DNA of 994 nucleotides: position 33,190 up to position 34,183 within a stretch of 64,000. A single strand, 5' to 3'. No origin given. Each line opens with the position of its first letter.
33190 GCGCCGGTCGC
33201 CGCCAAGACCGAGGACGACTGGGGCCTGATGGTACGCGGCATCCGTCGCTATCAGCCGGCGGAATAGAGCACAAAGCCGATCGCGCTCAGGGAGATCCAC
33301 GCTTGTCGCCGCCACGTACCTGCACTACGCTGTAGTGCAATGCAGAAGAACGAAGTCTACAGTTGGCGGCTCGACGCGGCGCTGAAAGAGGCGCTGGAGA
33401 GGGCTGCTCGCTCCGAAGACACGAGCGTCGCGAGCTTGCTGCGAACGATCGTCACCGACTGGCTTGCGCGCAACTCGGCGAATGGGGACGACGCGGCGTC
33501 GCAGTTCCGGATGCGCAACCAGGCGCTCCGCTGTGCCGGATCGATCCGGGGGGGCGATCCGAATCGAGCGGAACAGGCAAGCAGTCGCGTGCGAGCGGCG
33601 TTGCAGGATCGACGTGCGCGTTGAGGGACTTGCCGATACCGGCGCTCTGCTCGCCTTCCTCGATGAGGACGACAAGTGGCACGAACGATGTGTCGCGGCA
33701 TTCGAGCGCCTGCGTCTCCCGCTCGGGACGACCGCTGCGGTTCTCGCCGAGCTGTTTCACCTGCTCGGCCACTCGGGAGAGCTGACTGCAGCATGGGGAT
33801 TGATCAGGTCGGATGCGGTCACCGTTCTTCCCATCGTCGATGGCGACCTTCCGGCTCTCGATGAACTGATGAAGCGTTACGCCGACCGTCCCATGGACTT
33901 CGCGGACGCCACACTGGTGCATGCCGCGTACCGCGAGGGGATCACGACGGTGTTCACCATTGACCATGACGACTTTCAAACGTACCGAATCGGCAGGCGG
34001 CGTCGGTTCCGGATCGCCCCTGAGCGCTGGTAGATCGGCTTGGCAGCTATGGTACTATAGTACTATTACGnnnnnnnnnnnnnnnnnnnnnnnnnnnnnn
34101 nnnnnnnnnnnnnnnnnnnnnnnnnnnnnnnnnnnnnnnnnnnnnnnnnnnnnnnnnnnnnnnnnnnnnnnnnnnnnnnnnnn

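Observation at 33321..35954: Toxin-antitoxin island with non-canonical NTase/HEPN architectures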

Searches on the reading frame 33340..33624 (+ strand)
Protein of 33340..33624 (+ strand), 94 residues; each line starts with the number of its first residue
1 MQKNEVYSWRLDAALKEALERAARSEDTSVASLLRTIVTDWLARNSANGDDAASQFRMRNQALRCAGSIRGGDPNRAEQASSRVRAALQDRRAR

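Call 5: search_protein_families(library=pfam, proteins=[window:33340-33624:+], max_evalue=0.1)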
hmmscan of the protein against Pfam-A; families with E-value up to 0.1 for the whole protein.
window:33340-33624:+ (94 aa): 3 families
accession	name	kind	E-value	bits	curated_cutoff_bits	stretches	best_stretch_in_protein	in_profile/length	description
PF01402.27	RHH_1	-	0.013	15.9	20.5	1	10-44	5-39/39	Ribbon-helix-helix protein, copG family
PF13467.12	RHH_4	-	0.084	13.4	25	0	8-43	14-49/67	Ribbon-helix-helix domain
PF07878.17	RHH_5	-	0.091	13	26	1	13-38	10-35/43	CopG-like RHH_1 or ribbon-helix-helix domain, RHH_5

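Call 6: search_protein_families(library=ncbifam, proteins=[window:33340-33624:+], max_evalue=0.1)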
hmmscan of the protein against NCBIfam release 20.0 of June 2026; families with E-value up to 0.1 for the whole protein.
window:33340-33624:+ (94 aa): 1 family
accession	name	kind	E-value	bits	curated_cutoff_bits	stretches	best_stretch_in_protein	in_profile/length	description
NF033450.1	BREX_PglZ_1_B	equivalog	0.0099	14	400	1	8-55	371-419/675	BREX-1 system phosphatase PglZ type B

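Call 84: search_protein_families(library=padloc, proteins=[window:33340-33624:+], max_evalue=0.001)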
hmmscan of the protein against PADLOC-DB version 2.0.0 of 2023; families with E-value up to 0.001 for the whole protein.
window:33340-33624:+ (94 aa): 0 families

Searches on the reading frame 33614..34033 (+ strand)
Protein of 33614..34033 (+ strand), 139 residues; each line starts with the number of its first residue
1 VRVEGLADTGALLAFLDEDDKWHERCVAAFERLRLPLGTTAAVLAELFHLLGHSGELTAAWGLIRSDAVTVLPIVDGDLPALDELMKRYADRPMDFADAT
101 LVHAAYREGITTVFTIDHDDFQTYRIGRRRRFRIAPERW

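Call 5: search_protein_families(library=pfam, proteins=[window:33614-34033:+], max_evalue=0.1)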
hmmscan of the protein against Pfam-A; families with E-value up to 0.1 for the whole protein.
window:33614-34033:+ (139 aa): 1 family
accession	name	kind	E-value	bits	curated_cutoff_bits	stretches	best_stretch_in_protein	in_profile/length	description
PF01850.27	PIN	-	2.2e-11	44.8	23.6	1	8-122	4-115/120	PIN domain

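Call 6: search_protein_families(library=ncbifam, proteins=[window:33614-34033:+], max_evalue=0.1)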
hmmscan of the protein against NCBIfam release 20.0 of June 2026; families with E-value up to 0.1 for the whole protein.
window:33614-34033:+ (139 aa): 0 families

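Call 74: search_solved_structures(query=window:33614-34030:+, max_evalue=0.01)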
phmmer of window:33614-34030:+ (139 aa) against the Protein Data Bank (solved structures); distinct sequences matched with E-value up to 0.01: 1.
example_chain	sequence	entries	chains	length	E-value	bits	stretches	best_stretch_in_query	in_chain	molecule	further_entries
5x3t_B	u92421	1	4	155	0.0025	21.3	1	6-136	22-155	Ribonuclease VapC26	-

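Call 84: search_protein_families(library=padloc, proteins=[window:33614-34033:+], max_evalue=0.001)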
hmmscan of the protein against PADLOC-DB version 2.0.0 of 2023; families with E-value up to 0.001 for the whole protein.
window:33614-34033:+ (139 aa): 0 families
